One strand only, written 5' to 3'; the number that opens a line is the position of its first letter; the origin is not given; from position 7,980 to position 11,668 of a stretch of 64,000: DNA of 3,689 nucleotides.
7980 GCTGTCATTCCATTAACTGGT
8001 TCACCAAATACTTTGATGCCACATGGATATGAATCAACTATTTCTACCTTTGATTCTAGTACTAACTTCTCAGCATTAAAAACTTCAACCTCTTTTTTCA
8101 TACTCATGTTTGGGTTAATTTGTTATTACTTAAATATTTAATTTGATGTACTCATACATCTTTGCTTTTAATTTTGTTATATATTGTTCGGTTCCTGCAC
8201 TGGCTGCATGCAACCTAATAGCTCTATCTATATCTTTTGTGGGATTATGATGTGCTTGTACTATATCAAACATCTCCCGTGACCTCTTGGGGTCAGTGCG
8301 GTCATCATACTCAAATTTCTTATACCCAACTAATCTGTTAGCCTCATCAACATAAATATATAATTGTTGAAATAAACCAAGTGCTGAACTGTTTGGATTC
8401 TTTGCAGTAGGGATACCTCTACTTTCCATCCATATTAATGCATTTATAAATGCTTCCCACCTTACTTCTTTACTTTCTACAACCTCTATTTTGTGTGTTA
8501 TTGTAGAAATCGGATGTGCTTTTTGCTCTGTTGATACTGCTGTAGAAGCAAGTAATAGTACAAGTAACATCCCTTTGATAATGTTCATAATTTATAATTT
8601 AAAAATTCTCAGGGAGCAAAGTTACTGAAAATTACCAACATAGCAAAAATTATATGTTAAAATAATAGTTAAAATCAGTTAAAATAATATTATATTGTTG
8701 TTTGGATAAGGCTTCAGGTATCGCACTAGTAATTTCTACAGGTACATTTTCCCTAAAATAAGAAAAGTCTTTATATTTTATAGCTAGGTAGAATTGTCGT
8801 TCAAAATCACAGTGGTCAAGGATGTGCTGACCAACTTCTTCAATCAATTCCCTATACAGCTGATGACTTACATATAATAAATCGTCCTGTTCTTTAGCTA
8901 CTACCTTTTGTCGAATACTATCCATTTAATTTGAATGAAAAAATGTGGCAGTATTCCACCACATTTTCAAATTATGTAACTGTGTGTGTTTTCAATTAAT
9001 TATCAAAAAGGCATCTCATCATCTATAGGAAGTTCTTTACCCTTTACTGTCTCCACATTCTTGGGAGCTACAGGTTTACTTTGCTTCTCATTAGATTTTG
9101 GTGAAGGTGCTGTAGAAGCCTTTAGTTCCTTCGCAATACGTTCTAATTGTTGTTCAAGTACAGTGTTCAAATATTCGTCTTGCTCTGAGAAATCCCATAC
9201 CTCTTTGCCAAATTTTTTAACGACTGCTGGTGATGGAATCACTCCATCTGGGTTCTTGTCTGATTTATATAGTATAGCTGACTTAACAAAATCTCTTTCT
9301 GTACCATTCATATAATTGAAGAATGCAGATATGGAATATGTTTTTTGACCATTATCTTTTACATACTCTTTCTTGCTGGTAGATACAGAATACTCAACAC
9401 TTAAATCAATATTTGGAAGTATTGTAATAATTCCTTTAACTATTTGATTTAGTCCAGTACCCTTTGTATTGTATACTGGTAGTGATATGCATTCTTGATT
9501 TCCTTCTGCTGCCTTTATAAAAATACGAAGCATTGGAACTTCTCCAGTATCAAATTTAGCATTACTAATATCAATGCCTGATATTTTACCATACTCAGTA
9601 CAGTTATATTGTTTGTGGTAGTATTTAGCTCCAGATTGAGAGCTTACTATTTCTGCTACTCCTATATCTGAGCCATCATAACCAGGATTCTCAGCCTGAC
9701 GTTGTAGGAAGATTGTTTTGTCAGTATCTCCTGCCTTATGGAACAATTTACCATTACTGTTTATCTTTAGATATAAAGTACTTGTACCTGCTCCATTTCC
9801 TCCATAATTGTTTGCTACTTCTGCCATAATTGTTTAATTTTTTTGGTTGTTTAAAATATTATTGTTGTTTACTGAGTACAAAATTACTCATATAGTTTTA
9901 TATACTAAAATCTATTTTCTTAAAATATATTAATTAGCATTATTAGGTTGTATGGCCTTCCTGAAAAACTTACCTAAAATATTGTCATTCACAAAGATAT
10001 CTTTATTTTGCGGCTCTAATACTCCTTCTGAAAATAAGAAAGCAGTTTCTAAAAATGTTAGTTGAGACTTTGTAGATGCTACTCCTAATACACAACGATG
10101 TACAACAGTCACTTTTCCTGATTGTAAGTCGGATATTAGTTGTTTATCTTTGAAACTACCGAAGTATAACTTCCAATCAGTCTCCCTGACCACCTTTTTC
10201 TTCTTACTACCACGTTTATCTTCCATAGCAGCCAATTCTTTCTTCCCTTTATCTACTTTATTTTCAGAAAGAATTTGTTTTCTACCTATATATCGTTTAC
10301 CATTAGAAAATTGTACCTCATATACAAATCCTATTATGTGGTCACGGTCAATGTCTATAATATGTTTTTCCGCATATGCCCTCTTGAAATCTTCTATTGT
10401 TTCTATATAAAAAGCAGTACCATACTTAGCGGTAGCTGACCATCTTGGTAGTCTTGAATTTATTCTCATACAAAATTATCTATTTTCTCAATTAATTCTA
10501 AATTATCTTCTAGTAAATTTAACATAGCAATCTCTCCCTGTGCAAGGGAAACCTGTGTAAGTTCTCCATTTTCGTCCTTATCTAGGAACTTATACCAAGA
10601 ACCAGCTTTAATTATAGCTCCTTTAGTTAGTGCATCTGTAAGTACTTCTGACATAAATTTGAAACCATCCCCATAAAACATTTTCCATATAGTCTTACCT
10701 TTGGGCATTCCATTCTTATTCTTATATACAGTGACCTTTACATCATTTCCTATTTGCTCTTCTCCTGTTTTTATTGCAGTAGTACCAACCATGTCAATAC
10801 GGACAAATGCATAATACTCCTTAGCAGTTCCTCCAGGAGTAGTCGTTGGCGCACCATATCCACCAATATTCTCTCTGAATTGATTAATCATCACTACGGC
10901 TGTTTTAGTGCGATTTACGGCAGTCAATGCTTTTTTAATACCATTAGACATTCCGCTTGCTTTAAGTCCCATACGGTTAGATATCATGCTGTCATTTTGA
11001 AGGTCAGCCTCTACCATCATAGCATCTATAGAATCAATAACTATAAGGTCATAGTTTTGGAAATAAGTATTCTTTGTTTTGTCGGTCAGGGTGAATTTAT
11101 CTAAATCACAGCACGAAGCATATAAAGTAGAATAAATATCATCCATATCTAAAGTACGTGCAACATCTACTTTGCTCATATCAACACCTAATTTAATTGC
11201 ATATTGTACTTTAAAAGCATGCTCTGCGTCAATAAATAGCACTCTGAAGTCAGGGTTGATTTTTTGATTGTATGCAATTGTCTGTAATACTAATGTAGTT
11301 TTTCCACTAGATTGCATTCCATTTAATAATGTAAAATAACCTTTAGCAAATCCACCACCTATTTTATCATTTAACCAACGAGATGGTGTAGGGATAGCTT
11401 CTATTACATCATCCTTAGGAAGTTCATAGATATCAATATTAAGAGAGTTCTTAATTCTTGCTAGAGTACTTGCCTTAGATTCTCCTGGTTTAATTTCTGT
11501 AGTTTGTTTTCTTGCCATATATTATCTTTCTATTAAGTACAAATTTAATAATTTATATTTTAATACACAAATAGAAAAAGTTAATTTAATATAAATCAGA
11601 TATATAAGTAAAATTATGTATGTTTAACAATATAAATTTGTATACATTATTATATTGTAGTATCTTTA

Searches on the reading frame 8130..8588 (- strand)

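Call 47: search_protein_families(library=pfam, proteins=[window:8130-8588:-], max_evalue=1)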
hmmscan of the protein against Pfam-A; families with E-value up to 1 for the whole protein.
window:8130-8588:- (152 aa): 1 family
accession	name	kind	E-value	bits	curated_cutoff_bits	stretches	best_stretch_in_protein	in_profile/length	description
PF01464.25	SLT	-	8.3e-05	22.6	21.3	1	38-104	7-69/117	Transglycosylase SLT domain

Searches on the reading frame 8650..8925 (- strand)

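Call 47: search_protein_families(library=pfam, proteins=[window:8650-8925:-], max_evalue=1)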
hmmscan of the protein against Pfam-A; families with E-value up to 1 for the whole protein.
window:8650-8925:- (91 aa): 2 families
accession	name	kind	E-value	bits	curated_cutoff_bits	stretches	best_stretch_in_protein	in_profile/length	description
PF20634.2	IFNGR1_transm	-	0.07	13.9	27.5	1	10-36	8-34/57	Interferon gamma receptor 1, transmembrane region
PF12753.13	Nro1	-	0.087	12.2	26.5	1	12-55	286-328/421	Nuclear pore complex subunit Nro1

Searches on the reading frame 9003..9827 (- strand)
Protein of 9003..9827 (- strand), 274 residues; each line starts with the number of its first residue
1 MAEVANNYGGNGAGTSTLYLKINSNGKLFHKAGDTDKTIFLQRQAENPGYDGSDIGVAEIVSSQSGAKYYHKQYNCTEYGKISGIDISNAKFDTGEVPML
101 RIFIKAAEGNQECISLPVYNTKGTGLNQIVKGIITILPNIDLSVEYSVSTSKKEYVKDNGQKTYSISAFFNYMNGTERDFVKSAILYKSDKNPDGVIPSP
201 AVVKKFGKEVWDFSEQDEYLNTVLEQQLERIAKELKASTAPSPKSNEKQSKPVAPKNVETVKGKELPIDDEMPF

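Call 11: search_protein_families(library=phrogs, proteins=[window:9003-9827:-], max_evalue=0.01)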
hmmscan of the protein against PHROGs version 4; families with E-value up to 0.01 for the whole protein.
window:9003-9827:- (274 aa): 0 families

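Call 47: search_protein_families(library=pfam, proteins=[window:9003-9827:-], max_evalue=1)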
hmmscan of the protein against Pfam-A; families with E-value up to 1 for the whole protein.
window:9003-9827:- (274 aa): 1 family
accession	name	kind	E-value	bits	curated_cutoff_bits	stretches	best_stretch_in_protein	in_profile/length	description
PF24683.1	CT021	-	0.16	12.2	27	1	209-256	68-116/125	CT021 protein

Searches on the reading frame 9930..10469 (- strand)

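Call 11: search_protein_families(library=phrogs, proteins=[window:9930-10469:-], max_evalue=0.01)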
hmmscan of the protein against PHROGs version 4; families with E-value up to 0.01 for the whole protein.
window:9930-10469:- (179 aa): 2 families
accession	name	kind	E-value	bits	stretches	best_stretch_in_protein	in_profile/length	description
phrog_447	-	other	1.8e-21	77.6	1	32-174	12-142/148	NAD synthetase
phrog_7363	-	DNA, RNA and nucleotide metabolism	5.9e-13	49.9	1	39-168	12-126/356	homing endonuclease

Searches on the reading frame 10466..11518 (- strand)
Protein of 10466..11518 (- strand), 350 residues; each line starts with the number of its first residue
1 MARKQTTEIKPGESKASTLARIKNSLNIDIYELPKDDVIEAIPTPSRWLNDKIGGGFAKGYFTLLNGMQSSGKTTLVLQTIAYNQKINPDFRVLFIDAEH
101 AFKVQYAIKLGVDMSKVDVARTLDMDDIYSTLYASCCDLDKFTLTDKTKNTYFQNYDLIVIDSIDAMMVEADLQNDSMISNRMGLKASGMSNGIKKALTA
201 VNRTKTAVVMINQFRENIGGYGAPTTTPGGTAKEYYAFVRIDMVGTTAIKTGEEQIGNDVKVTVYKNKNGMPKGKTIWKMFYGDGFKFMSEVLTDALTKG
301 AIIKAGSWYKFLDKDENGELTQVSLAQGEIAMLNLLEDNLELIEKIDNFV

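Call 11: search_protein_families(library=phrogs, proteins=[window:10466-11518:-], max_evalue=0.01)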
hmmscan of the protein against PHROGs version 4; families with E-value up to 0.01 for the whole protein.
window:10466-11518:- (350 aa): 5 families
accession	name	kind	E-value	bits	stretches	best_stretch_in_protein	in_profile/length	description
phrog_97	-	other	4e-48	165.8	2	35-243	43-251/506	UvsX-like recombinase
phrog_8337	-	DNA, RNA and nucleotide metabolism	3e-26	93.4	1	40-268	48-266/273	DNA repair protein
phrog_9666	-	unknown function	5.2e-15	55.7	1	196-283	618-704/779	-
phrog_239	-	DNA, RNA and nucleotide metabolism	4.4e-06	26.9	1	24-103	324-400/801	DNA primase/helicase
phrog_19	-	DNA, RNA and nucleotide metabolism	0.00015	21.8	1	32-99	325-390/621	DnaB-like replicative helicase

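Call 30: find_encoding_contigs(protein=window:10466-11518:-, flank=10000, max_places=5)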
Protein window:10466-11518:- (350 aa): 1 contig read that carries it; 1 place shown.
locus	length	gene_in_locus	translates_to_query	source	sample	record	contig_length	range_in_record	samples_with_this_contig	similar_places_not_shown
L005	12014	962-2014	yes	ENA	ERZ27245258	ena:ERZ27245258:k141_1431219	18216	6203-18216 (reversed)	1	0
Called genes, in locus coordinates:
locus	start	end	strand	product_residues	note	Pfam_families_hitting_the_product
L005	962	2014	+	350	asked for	PF00154:RecA_N, PF08423:Rad51 (faint)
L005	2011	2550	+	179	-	PF19835:SegE_GIY-YIG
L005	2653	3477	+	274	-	-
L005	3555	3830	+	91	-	-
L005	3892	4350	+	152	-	-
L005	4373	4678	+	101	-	-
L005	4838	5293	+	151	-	-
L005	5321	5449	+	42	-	-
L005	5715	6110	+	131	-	-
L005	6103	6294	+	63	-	-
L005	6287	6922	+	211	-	-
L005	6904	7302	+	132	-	-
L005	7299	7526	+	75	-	-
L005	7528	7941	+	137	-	-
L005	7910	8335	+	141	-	-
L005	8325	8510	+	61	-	-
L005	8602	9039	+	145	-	-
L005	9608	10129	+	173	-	-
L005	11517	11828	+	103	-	-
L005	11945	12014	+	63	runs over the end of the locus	-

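Call 32: find_encoding_contigs(protein=L005:11517-11828:+, flank=10000, max_places=4)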
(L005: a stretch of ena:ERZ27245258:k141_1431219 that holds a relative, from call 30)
Protein L005:11517-11828:+ (103 aa): 2 contigs read that carry it; 1 place shown.
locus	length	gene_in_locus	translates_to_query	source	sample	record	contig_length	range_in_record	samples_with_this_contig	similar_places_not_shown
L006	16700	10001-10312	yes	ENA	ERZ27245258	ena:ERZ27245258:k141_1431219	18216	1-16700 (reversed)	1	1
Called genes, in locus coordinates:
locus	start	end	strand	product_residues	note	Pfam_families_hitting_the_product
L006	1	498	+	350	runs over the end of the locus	PF00154:RecA_N, PF08423:Rad51 (faint)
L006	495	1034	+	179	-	PF19835:SegE_GIY-YIG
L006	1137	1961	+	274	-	-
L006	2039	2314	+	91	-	-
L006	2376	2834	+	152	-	-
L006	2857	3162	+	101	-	-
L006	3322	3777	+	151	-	-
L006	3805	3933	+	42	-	-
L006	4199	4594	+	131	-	-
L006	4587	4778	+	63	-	-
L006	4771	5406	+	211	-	-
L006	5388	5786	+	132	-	-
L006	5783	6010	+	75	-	-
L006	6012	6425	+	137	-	-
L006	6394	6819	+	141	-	-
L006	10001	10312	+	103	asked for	-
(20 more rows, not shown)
